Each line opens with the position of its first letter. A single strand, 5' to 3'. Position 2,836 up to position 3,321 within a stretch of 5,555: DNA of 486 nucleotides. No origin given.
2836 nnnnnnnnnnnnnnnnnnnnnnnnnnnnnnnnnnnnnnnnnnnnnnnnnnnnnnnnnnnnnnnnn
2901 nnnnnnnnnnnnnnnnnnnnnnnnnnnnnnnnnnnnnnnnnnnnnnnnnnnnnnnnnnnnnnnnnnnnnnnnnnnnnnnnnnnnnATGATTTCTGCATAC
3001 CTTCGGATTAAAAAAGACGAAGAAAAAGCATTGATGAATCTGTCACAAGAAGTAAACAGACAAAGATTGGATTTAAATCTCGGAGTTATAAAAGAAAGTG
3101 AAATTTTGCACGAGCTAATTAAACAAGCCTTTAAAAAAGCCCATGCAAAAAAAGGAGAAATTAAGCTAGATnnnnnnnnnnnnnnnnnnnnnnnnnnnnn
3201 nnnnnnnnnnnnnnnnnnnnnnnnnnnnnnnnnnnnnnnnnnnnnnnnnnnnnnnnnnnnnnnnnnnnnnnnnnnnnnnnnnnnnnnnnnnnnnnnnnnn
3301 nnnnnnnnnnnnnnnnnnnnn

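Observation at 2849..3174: Opposite-strand 62-aa RHH-like ORF in a 310-nt gap between rep and ssb: candidate repressor of a phage genetic switch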

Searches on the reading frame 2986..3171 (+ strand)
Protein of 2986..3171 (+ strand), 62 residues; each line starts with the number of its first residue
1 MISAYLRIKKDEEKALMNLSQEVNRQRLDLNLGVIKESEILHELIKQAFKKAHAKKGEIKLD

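Call 6: search_protein_families(library=pfam, proteins=[window:2986-3171:+], max_evalue=1)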
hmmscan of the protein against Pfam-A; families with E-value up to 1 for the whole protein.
window:2986-3171:+ (62 aa): 1 family
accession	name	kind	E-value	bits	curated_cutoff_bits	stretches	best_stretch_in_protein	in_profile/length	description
PF02575.21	YbaB_DNA_bd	-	0.0061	17.1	25.5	1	14-56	33-75/91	YbaB/EbfC DNA-binding family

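Call 7: search_protein_families(library=phrogs, proteins=[window:2986-3171:+], max_evalue=1)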
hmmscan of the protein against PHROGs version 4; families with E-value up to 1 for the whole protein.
window:2986-3171:+ (62 aa): 3 families
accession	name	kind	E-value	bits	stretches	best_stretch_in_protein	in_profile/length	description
phrog_5642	-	unknown function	1e-16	61.7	1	1-62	4-66/68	-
phrog_35085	-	unknown function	0.0081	17.2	1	3-20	41-58/65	-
phrog_36501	-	unknown function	0.082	14.3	1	18-57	15-56/92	-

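Call 8: search_dna_similar(query=window:2986-3171:+, collection=phages, mode=protein, max_evalue=1, max_rows=40)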
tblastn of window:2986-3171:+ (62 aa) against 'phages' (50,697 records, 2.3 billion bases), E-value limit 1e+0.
Records with a match: 3; places in all: 3; records where one place covers at least 80% of the query: 3.
Best place of each record, by identity: <60% 3.
By first word of the organism name: Dulem 3.
By host as written in the record: Varecia variegata 3.
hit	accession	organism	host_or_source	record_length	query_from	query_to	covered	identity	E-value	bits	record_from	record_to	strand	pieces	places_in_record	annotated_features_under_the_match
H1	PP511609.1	Dulem virus 62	Varecia variegata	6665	1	61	98%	29.7%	2e-2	37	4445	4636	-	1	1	hypothetical protein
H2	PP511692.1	Dulem virus 62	Varecia variegata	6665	1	61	98%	29.7%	2e-2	37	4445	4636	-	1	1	hypothetical protein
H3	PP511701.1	Dulem virus 62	Varecia variegata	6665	1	61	98%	29.7%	2e-2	37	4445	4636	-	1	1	hypothetical protein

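Call 9: find_homologous_proteins(query=window:2986-3171:+, max_evalue=0.01)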
Query window:2986-3171:+ (62 aa): 55 proteins with E <= 0.01 among 55 candidates.
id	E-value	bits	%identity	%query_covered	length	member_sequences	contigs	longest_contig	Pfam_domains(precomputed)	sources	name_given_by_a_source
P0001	5.5e-26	106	87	100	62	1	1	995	-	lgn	-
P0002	3.0e-25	104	89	100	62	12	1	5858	-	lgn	-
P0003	6.8e-23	97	82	100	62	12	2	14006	-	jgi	jgi:hypothetical protein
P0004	1.8e-22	95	79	100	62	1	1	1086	-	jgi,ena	-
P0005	2.3e-22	95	81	100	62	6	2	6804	-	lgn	-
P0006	4.1e-22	94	79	100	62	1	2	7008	-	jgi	-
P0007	4.3e-22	94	81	100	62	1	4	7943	-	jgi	jgi:hypothetical protein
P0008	1.0e-21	93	77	100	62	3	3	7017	-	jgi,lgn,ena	-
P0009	2.3e-21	92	77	100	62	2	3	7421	-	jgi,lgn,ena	jgi:hypothetical protein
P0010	6.2e-21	90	77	100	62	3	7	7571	-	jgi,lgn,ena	-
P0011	6.8e-21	90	77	100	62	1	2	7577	-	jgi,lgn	jgi:hypothetical protein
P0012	4.2e-20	88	73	100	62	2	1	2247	-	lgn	-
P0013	9.1e-20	87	73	100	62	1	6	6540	-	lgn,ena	-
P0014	1.6e-19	86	73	100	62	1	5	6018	-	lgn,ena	-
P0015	2.1e-19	86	73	100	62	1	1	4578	-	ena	-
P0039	8.1e-18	81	69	98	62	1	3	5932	-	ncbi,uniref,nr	ncbi:hypothetical protein [Acinetobacter baumannii]|uniref:hypothetical protein n=1 Tax=Acinetobacte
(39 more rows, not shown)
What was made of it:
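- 55 clusters at 66-89% identity, all 62 aa (call 9). The length is fixed at 62 aa in about 50 clusters (call 9).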

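Call 11: get_annotated_region(hit=H1, flank=7000)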
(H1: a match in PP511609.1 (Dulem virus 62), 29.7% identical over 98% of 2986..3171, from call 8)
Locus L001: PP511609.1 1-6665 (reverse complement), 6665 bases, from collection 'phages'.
description: Dulem virus 62 isolate Duke_24SS_13, complete genome.
organism: Dulem virus 62 (NCBI taxid 3145773)
taxonomy: Viruses; Monodnaviria; Loebvirae; Hofneiviricota; Faserviricetes; Tubulavirales; Inoviridae; Inovirus
host: Varecia variegata; source: saliva; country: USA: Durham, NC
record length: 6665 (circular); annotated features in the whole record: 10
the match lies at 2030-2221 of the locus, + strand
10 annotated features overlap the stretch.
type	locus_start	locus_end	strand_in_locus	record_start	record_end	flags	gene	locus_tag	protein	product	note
CDS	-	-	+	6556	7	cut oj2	-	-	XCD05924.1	hypothetical protein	-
CDS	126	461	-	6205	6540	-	-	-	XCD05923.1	hypothetical protein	-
CDS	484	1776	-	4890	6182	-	-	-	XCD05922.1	replication protein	-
CDS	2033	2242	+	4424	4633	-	-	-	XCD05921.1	hypothetical protein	-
CDS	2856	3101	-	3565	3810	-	-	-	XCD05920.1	hypothetical protein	-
CDS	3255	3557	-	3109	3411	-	-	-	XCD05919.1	hypothetical protein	-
CDS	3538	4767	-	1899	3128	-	-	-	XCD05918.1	tspb protein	neisseria meningitidis tspb protein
CDS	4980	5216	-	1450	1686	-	-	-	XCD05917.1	hypothetical protein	-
CDS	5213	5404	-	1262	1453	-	-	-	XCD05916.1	hypothetical protein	-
CDS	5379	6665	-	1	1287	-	-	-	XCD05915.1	ZOT protein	-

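Call 13: search_solved_structures(query=A1, max_evalue=10, show_alignments=3)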
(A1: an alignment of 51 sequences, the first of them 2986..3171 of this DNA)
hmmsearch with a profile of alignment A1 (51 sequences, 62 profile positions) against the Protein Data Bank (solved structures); distinct sequences matched with E-value up to 10: 5.
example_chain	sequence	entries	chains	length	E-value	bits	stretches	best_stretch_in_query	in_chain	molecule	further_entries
6rw4_8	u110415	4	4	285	0.18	15.4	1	8-46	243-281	Translation initiation factor IF-3, mitochondrial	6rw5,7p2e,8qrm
7po0_8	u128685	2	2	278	0.64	13.6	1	8-43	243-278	Mitochondrial translational initiation factor 3, isoform CRA_a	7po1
9hfm_8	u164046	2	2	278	0.64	13.6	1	8-43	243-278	Translation initiation factor IF-3, mitochondrial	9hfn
6neq_z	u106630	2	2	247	0.68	13.5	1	9-43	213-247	Translation initiation factor IF-3, mitochondrial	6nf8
4i62_A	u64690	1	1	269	1.6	12.3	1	20-51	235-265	Amino acid ABC transporter, periplasmic amino acid-binding protein, putative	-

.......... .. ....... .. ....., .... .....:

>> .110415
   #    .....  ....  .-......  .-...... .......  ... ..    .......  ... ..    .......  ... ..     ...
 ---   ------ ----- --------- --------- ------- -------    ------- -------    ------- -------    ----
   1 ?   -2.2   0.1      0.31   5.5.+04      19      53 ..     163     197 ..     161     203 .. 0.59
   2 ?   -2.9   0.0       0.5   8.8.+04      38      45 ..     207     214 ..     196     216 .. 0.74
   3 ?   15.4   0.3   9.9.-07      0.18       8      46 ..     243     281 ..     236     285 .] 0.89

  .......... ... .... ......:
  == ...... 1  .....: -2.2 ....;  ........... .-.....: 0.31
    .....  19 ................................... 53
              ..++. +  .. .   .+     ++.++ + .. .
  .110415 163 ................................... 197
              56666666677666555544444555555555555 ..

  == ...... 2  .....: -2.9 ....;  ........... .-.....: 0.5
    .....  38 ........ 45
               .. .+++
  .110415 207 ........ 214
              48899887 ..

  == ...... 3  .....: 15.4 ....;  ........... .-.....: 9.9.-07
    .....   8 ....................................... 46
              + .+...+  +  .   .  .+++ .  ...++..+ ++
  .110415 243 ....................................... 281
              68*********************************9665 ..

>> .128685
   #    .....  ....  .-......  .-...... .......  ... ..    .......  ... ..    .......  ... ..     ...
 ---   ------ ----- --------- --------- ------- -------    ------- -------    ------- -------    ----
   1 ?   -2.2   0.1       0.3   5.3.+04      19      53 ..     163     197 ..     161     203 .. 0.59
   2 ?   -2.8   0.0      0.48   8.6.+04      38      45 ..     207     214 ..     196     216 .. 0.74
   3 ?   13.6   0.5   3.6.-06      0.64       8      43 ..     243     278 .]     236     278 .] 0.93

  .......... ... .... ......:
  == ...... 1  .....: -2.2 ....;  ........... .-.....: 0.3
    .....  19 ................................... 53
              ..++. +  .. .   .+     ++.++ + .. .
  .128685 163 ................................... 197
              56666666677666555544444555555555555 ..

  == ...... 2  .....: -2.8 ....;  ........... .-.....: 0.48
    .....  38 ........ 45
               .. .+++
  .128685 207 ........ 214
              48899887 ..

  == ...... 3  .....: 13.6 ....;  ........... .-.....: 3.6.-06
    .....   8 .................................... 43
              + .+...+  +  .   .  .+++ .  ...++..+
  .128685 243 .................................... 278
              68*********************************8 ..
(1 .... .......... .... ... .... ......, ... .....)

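Call 15: find_related_loci(query=A1, collection=viral_contigs, flank=5000)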
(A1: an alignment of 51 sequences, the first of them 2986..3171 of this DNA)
Query A1 (62 aa) in viral_contigs; peptide patterns used: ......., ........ (x = any residue, [..] = any of these).
81 stretches matched a pattern; 10 encode a relative of the query (tblastn E <= 1e-3); 10 distinct loci.
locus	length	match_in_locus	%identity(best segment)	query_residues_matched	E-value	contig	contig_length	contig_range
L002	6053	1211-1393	79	1-61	3e-28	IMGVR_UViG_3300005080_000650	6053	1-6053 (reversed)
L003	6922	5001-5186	77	1-62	6e-28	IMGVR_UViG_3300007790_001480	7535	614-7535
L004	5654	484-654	81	1-57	4e-27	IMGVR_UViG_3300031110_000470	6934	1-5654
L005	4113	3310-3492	69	1-61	1e-24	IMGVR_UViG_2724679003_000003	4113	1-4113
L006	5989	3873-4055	69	1-61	2e-24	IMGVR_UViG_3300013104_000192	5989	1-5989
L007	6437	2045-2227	69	1-61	2e-24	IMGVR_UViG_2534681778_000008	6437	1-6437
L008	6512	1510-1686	69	1-59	1e-21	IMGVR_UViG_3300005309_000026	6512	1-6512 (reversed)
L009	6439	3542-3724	56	1-61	5e-16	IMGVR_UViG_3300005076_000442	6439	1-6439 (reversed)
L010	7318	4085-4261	53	1-59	1e-15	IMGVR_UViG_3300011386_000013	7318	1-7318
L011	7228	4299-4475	54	1-59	2e-15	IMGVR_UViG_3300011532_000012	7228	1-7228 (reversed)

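Call 16: find_related_loci(query=A1, collection=genome_contigs, flank=8000)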
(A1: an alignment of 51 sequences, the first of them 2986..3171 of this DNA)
Query A1 (62 aa) in genome_contigs; peptide patterns used: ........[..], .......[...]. (x = any residue, [..] = any of these).
12 stretches matched a pattern, but none encodes a relative of the query by tblastn (E <= 1e-3).
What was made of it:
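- Tried and rejected: Nothing was confirmed (call 16).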

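Call 19: predict_structure(alignment_id=A1)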
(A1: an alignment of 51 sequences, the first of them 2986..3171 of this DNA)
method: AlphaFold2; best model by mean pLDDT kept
length: 62 residues; sequences in the alignment: 51
mean_pLDDT: 92.7   pTM: 0.72
mean pLDDT of the five models: 92.7, 90.8, 89.5, 85.7, 66.9
residues with pLDDT >= 90: 52; 70-90: 8; 50-70: 2; < 50: 0
segments of 3 or more residues with pLDDT < 50: none
pLDDT, mean of each block of 10 residues (from residue 1): 78 94 98 95 95 97 91
secondary structure, 60 per line:
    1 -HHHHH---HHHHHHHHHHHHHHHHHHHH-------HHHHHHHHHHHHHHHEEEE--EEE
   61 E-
elements in order: H2-6 H10-29 H37-51 E52-55 E58-61

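Call 36: search_protein_representatives(alignment_id=A1)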
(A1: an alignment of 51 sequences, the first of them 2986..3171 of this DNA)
Query: 51 sequences, 62 profile positions. Proteins with E-value up to 0.001 (for the whole library): 19; up to 1e-10: 13; up to 1e-30: 1. The best 19 are listed.
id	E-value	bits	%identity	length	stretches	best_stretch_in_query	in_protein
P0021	1.2e-35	137.6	-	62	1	1-62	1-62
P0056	4.2e-24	100.7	-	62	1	1-62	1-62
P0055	1.9e-21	92.2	-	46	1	1-42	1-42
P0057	5.4e-20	87.5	-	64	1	1-58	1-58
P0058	8.6e-20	86.9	-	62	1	1-62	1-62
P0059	1.8e-19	85.8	-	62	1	1-61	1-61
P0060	1.3e-17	79.9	-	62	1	1-62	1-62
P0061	1.5e-17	79.7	-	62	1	1-62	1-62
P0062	1.3e-16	76.7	-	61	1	1-61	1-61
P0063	5.3e-16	74.7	-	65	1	14-62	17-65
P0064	7.4e-16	74.3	-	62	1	1-62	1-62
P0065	2.0e-15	72.9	-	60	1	4-61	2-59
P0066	3.8e-14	68.8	-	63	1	1-61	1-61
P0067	2.7e-10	56.4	-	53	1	1-44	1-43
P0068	3.3e-05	40.2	-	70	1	4-60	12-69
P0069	5.2e-05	39.5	-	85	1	4-58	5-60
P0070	6.8e-05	39.2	-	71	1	6-49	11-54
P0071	3.8e-04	36.8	-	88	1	6-61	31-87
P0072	8.1e-04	35.7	-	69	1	3-55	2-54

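Call 39: search_protein_families(library=pfam, alignment_id=A3, max_evalue=1)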
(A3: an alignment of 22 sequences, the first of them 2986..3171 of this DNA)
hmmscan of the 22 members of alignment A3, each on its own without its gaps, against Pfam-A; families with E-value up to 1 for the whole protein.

A. member 1, window:2986-3171:+ (62 aa): 1 family
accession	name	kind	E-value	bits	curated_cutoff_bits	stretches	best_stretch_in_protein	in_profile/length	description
PF02575.21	YbaB_DNA_bd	-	0.0061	17.1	25.5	1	14-56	33-75/91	YbaB/EbfC DNA-binding family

B. families by the number of members that match (of 22 scanned): 21 families
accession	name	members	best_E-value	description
PF13184.12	KH_5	5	0.011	NusA-like KH domain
PF17443.8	pXO2-72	3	0.0075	Uncharacterized protein pXO2-72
PF02575.21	YbaB_DNA_bd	2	0.0061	YbaB/EbfC DNA-binding family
PF14674.12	FANCI_S1-cap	2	0.026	FANCI solenoid 1 cap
PF09106.17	SelB-wing_2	2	0.052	Elongation factor SelB, winged helix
PF18043.6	T4_Rnl2_C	1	0.0078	T4 RNA ligase 2 C-terminal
PF00486.34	Trans_reg_C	1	0.027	Transcriptional regulatory protein, C terminal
PF15639.11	Tox-MPTase3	1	0.044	Metallopeptidase toxin 3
PF22786.2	Tag1_C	1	0.045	Tag1 C-terminal domain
PF08702.15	Fib_alpha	1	0.048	Fibrinogen alpha/beta chain family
PF05531.17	NPV_P10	1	0.048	Nucleopolyhedrovirus P10 protein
PF21459.3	INI1_DNA-bd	1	0.061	SWI/SNF Subunit INI1, DNA binding domain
PF20912.2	RPC3_helical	1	0.071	DNA-directed RNA polymerase III subunit RPC3, helical hairpin domain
PF05796.17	Chordopox_G2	1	0.073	Chordopoxvirus protein G2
PF14854.11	LURAP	1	0.089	Leucine rich adaptor protein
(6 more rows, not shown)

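Call 40: search_solved_structures(query=A3, max_evalue=10, show_alignments=0)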
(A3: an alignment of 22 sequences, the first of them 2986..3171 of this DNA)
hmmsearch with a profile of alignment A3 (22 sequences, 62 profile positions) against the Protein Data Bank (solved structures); distinct sequences matched with E-value up to 10: 0.

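Call 42: find_encoding_contigs(protein=P0039, flank=6000, max_places=4)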
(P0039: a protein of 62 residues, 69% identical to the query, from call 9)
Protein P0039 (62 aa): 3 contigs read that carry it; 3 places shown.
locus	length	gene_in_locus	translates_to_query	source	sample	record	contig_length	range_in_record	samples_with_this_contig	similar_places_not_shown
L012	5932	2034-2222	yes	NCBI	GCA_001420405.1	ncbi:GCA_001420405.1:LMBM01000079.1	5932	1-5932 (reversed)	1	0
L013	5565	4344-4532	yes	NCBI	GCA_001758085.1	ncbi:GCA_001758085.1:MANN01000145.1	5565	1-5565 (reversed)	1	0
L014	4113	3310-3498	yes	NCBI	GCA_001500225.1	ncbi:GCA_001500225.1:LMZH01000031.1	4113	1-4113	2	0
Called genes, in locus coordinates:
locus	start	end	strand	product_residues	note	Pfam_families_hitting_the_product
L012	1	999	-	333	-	?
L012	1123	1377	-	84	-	-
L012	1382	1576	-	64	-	-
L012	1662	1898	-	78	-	-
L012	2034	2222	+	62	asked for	-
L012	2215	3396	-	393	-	PF01446:Rep_1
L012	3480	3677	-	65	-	PF19839:RHH_9 (weak)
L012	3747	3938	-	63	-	-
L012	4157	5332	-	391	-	PF05707:Zot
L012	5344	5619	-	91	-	-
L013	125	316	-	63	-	-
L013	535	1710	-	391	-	PF05707:Zot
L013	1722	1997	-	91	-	-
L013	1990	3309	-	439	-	-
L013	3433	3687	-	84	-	-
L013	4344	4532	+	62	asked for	-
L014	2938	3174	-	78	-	-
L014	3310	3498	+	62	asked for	-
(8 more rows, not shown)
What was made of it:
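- Checked: The 45%-identical relative carries Pfam Rep_1 (call 42).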

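Call 49: fold_search(model_id=the predicted structure, library=pdb)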
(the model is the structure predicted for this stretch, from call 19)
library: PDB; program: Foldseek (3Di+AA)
matches with E <= 10: 32; with E <= 0.001: 0
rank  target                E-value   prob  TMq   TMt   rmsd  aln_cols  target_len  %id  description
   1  2x4h_A                2.7e+00  0.08  0.25  0.15  11.8        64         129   14  Crystal Structure of the hypothetical protein SSo2273 from Sulfolobus solfataricus (released 2010-07-21)
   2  1wfx                  4.4e+00  0.13  0.38  0.16   7.7        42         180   17  Crystal Structure of APE0204 from Aeropyrum pernix (released 2004-11-27)
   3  2x4h_B                4.4e+00  0.08  0.24  0.14   8.1        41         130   20  Crystal Structure of the hypothetical protein SSo2273 from Sulfolobus solfataricus (released 2010-07-21)
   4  2x4h_C                4.4e+00  0.08  0.24  0.14   8.1        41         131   20  Crystal Structure of the hypothetical protein SSo2273 from Sulfolobus solfataricus (released 2010-07-21)
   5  4ojj_B                4.4e+00  0.06  0.33  0.08  13.8        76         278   17  Structure of C-terminal domain from S. cerevisiae Pat1 decapping activator (Space group : P212121) (released 2014-10-08)
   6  4i5l_B                4.8e+00  0.16  0.45  0.09   4.2        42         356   12  Structural mechanism of trimeric PP2A holoenzyme involving PR70: insight for Cdc6 dephosphorylation (released 2013-05-08)
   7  8tlv_A                4.8e+00  0.07  0.29  0.05  10.3        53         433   15  Crystal structure of MBP and AF9 AHD fusion protein 4AQK in complex with peptidomimetic inhibitor 28 (released 2024-05-29)
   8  6l0o                  4.8e+00  0.06  0.31  0.27  12.0        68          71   13  WH domain of human MCM8 (released 2020-04-29)
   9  5lm5_A                5.5e+00  0.07  0.34  0.07  11.7        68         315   15  Structure of C-terminal domain from S. cerevisiae Pat1 decapping activator bound to Dcp2 HLM2 peptide (region 435-451) (released 2017-08-16)
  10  5lmf_B                5.5e+00  0.07  0.35  0.07  11.8        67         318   15  Structure of C-terminal domain from S. cerevisiae Pat1 decapping activator bound to Dcp2 HLM3 peptide (region 484-500) (released 2017-08-16)
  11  5j6x_B                5.5e+00  0.05  0.30  0.28  11.8        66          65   14  Crystal structure of the apo-Zalpha of Zebrafish PKZ (released 2016-09-07)
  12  5hvq_C                5.9e+00  0.08  0.31  0.11   6.9        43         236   23  Alternative model of the MAGE-G1 NSE-1 complex (released 2016-10-26)
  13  8tlw_A                5.9e+00  0.04  0.27  0.05  15.7        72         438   17  Crystal structure of MBP and AF9 AHD fusion protein 3AQA in complex with peptidomimetic inhibitor 28 (released 2024-05-29)
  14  5lmg_A                6.3e+00  0.06  0.34  0.07  11.8        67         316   15  Structure of C-terminal domain from S. cerevisiae Pat1 decapping activator bound to Dcp2 HLM10 peptide (region 954-970 (released 2017-08-16)
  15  5lmg_B                6.3e+00  0.06  0.35  0.07  11.8        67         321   15  Structure of C-terminal domain from S. cerevisiae Pat1 decapping activator bound to Dcp2 HLM10 peptide (region 954-970 (released 2017-08-16)
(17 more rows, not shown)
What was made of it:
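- On Ribbon-helix-helix (RHH/MetJ-Arc) fold superfamily: Caveat: Z is modest and Foldseek finds nothing (call 49).
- Foldseek against the PDB finds nothing significant (E > 2; call 49). Foldseek finds nothing (call 49).
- Tried and rejected: Foldseek against the PDB found nothing significant (call 49).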

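Call 51: find_encoding_contigs(protein=P0069, flank=5000, max_places=3)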
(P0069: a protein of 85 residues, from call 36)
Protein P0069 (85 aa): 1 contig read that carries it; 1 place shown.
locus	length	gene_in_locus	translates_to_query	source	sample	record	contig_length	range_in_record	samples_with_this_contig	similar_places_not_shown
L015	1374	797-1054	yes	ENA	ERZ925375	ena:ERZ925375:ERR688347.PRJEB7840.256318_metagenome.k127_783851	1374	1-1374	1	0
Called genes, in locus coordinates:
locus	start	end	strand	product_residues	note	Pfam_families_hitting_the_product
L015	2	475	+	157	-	?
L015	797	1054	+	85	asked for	-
